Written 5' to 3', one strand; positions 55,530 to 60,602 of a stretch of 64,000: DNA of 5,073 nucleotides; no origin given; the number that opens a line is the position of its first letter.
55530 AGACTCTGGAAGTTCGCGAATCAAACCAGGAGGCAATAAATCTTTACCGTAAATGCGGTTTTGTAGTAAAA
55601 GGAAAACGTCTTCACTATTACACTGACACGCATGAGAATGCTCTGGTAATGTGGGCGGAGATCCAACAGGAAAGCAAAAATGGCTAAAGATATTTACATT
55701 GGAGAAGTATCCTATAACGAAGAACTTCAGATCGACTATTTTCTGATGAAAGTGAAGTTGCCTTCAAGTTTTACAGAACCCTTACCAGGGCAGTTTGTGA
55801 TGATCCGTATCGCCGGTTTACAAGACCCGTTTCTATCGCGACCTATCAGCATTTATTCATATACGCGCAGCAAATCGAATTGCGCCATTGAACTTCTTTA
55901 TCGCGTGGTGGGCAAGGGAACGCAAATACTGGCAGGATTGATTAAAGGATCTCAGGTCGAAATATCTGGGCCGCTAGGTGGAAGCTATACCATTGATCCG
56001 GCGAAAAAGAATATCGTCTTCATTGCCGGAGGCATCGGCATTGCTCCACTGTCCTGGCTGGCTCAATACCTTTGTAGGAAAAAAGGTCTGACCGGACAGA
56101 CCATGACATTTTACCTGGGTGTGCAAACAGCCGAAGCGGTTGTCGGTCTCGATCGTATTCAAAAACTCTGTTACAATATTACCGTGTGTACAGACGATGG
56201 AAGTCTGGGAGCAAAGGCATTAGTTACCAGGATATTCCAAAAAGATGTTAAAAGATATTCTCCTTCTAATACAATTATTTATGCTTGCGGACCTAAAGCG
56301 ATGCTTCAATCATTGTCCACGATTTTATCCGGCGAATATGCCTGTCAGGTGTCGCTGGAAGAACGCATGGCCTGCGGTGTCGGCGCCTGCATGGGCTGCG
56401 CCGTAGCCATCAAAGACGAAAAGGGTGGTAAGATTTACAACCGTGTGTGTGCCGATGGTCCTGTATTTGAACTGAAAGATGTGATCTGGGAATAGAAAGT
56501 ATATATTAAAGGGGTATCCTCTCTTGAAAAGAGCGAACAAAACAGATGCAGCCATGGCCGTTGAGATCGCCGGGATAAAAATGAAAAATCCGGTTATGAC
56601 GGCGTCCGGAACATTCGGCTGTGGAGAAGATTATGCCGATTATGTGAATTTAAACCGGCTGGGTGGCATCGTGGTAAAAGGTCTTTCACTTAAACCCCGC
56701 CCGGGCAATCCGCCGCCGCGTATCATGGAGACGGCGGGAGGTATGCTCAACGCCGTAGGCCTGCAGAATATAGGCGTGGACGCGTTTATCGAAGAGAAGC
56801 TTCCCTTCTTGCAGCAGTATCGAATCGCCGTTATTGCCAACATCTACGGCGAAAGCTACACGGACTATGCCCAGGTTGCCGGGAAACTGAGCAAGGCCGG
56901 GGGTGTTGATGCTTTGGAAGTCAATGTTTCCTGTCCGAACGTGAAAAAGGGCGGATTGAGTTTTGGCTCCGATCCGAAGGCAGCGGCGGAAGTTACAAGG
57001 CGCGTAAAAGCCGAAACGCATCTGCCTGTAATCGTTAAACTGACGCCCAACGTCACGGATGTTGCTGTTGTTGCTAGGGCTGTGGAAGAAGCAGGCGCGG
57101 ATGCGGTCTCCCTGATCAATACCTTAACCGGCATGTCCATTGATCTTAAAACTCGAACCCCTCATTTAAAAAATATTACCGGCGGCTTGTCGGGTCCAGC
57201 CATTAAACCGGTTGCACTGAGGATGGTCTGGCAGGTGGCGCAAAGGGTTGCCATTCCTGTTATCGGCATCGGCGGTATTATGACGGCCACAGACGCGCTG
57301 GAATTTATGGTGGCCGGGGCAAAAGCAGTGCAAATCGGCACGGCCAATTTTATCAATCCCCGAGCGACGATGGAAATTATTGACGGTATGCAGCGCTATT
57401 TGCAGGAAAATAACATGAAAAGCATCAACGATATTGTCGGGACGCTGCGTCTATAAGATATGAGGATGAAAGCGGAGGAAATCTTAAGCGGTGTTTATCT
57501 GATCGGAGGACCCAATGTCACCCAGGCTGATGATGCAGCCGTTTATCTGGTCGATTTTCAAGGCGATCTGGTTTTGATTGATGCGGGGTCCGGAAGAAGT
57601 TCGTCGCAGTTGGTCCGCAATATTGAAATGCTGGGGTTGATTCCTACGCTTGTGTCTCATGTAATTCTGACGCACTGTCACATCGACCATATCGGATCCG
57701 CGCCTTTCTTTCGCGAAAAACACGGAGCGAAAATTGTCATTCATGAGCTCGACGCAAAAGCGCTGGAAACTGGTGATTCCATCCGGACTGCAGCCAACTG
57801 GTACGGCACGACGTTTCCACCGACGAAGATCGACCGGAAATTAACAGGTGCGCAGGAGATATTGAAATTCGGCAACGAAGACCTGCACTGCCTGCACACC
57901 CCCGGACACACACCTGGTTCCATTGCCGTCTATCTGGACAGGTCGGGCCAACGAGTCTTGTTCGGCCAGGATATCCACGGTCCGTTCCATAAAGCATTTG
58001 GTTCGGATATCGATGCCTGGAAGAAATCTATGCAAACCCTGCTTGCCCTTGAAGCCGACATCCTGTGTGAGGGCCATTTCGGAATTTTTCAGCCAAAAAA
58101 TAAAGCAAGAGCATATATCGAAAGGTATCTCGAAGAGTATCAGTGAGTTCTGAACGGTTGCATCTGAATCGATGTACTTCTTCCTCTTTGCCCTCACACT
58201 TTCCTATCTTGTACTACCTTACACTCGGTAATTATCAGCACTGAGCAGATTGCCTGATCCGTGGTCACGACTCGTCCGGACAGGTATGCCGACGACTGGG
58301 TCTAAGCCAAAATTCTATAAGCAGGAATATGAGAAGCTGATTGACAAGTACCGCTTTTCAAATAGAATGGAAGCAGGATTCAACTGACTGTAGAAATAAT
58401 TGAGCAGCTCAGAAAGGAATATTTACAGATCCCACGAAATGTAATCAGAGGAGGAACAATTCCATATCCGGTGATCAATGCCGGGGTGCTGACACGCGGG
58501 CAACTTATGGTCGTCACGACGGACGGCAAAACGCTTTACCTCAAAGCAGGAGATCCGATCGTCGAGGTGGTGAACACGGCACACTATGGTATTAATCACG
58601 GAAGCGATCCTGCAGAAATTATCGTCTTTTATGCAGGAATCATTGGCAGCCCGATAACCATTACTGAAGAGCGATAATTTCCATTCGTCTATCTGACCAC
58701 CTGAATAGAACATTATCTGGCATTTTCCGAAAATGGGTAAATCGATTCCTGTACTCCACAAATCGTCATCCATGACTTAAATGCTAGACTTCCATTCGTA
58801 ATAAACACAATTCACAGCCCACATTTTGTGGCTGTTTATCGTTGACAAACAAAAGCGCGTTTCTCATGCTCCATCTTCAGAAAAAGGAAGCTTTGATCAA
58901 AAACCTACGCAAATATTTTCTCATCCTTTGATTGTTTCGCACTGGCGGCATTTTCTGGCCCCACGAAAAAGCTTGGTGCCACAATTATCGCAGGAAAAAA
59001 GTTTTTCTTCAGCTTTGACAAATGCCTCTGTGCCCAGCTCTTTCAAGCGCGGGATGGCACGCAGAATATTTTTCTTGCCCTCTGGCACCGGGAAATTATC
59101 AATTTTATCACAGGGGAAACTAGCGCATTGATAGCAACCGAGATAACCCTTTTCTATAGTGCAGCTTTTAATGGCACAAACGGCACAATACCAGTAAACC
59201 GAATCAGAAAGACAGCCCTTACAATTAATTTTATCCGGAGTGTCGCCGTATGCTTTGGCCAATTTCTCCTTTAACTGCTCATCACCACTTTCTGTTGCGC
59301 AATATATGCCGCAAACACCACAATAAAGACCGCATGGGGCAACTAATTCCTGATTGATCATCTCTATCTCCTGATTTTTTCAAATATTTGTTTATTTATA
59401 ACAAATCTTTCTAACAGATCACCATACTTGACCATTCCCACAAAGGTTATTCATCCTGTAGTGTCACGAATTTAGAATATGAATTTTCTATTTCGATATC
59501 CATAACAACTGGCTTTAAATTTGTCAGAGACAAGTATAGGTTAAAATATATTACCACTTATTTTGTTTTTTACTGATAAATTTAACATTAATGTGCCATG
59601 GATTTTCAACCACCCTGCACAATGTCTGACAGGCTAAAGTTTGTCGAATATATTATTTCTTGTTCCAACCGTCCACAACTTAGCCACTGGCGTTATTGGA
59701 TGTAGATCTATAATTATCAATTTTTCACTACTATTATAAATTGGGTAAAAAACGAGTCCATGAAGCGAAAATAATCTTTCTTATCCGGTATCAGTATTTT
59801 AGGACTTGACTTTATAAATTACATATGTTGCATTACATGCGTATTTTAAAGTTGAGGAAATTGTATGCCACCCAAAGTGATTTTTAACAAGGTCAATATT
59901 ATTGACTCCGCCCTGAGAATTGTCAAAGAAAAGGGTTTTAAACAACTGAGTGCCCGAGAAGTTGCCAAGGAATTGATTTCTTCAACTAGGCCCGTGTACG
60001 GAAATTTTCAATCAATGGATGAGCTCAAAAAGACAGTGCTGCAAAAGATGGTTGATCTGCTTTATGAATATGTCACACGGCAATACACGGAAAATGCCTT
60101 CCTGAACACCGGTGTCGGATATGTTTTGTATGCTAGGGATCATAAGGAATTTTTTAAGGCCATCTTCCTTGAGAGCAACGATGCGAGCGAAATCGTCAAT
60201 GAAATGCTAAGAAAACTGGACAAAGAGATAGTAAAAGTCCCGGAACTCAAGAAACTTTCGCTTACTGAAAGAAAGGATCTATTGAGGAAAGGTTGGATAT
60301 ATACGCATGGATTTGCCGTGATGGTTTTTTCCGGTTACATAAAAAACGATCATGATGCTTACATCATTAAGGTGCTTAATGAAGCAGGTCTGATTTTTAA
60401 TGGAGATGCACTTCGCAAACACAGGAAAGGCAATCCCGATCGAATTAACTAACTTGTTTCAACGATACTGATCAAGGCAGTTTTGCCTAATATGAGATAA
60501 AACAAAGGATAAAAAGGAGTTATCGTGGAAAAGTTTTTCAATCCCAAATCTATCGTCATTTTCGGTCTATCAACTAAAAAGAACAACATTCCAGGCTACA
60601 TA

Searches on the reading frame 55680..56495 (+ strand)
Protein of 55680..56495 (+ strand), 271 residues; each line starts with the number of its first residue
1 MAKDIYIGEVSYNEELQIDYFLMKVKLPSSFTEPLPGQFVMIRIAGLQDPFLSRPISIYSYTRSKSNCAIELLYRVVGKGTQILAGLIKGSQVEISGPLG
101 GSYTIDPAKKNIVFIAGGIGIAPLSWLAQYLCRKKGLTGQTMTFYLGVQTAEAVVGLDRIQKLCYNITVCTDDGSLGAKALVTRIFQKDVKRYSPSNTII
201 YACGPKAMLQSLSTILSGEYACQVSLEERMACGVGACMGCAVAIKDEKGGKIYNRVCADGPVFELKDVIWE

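Call 73: search_protein_families(library=pfam, proteins=[window:55680-56495:+], max_evalue=0.00001)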
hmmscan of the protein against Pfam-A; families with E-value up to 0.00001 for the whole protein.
window:55680-56495:+ (271 aa): 3 families
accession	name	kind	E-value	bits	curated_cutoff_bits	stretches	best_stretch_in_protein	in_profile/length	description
PF10418.14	DHODB_Fe-S_bind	-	2.4e-15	56.4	23.9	1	227-268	1-40/41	Iron-sulfur cluster binding domain of dihydroorotate dehydrogenase B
PF00175.26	NAD_binding_1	-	2.4e-07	31.8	22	1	114-211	1-106/109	Oxidoreductase NAD-binding domain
PF00970.30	FAD_binding_6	-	5e-06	27.2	21.1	0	14-101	8-96/99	Oxidoreductase FAD-binding domain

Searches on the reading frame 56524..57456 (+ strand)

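Call 73: search_protein_families(library=pfam, proteins=[window:56524-57456:+], max_evalue=0.00001)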
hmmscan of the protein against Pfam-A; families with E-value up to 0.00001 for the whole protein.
window:56524-57456:+ (310 aa): 3 families
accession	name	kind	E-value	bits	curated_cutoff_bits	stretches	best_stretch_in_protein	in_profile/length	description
PF01180.27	DHO_dh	-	9.3e-86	288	27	1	11-293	2-291/291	Dihydroorotate dehydrogenase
PF01207.24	Dus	-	7.8e-08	32.2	20.4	1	106-284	59-226/311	Dihydrouridine synthase (Dus)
PF03060.21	NMO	-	9.7e-06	25.6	28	0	219-276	167-226/331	Nitronate monooxygenase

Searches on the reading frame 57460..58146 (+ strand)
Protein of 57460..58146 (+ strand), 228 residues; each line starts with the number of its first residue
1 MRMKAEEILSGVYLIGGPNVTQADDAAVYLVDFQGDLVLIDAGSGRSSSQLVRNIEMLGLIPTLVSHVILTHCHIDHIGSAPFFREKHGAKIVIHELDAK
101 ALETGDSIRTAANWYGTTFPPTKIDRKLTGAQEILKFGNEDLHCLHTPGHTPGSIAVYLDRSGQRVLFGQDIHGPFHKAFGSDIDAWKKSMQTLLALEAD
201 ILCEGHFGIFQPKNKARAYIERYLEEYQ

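Call 73: search_protein_families(library=pfam, proteins=[window:57460-58146:+], max_evalue=0.00001)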
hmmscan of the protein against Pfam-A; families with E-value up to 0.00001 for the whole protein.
window:57460-58146:+ (228 aa): 2 families
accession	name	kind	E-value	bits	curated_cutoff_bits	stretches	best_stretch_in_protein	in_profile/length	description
PF00753.33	Lactamase_B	-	6.4e-23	82.2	22.7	1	27-206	7-196/196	Metallo-beta-lactamase superfamily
PF19583.5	ODP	-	3.5e-07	30.7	27.2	1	27-178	4-142/194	ODP family beta lactamase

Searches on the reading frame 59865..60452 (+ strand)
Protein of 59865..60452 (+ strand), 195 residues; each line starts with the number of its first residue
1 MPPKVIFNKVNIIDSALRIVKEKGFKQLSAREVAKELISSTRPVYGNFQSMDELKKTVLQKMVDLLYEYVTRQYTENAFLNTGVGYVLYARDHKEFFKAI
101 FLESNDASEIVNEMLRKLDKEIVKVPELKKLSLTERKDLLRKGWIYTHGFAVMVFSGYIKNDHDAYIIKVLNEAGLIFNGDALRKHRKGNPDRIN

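Call 73: search_protein_families(library=pfam, proteins=[window:59865-60452:+], max_evalue=0.00001)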
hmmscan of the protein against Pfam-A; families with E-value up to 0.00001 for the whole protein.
window:59865-60452:+ (195 aa): 1 family
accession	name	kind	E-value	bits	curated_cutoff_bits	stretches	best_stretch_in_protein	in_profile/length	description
PF00440.29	TetR_N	-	3.5e-06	27.1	24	1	12-54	1-43/47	Bacterial regulatory proteins, tetR family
